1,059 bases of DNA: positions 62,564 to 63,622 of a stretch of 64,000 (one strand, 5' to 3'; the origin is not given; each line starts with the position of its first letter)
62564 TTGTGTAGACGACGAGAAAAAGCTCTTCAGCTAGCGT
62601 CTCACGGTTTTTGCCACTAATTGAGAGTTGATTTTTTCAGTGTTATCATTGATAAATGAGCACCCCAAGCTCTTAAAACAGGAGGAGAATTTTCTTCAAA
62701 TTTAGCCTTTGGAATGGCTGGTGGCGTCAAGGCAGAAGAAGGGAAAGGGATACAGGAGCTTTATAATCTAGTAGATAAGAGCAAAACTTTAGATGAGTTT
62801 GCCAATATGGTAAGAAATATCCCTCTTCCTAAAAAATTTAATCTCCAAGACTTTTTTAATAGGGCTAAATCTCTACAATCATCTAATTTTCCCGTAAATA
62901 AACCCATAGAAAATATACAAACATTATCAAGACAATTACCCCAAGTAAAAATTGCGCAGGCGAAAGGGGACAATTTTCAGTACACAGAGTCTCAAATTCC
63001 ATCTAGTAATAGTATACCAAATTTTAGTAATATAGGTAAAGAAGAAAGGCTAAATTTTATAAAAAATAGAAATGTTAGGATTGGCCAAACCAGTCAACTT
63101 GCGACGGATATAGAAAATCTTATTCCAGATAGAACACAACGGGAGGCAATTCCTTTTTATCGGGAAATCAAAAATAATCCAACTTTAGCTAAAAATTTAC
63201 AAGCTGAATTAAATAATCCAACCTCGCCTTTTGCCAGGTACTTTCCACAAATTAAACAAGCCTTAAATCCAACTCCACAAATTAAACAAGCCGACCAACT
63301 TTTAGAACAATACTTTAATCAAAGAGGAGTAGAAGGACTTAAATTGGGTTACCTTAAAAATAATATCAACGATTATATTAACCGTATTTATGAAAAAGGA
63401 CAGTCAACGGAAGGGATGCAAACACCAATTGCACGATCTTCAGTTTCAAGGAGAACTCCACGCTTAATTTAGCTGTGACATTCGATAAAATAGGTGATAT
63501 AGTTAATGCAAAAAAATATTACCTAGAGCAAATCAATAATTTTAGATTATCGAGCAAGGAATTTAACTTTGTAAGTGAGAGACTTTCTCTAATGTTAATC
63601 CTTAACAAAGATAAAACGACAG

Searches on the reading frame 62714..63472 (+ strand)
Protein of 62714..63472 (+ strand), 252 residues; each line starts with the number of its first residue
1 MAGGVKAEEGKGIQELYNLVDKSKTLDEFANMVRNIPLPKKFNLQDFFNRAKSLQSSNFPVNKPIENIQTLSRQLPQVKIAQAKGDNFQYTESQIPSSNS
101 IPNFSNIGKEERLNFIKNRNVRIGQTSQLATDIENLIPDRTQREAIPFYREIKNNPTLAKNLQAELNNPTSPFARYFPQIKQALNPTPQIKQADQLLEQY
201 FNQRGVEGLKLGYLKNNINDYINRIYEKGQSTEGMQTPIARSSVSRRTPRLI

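Call 66: search_protein_families(library=pfam, max_evalue=1, proteins=[window:62714-63472:+])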
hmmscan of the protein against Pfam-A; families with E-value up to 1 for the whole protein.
window:62714-63472:+ (252 aa): 1 family
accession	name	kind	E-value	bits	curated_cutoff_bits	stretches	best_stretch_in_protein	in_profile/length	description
PF07862.16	Nif11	-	0.14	12.9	23.8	0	145-165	6-26/48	Nif11 domain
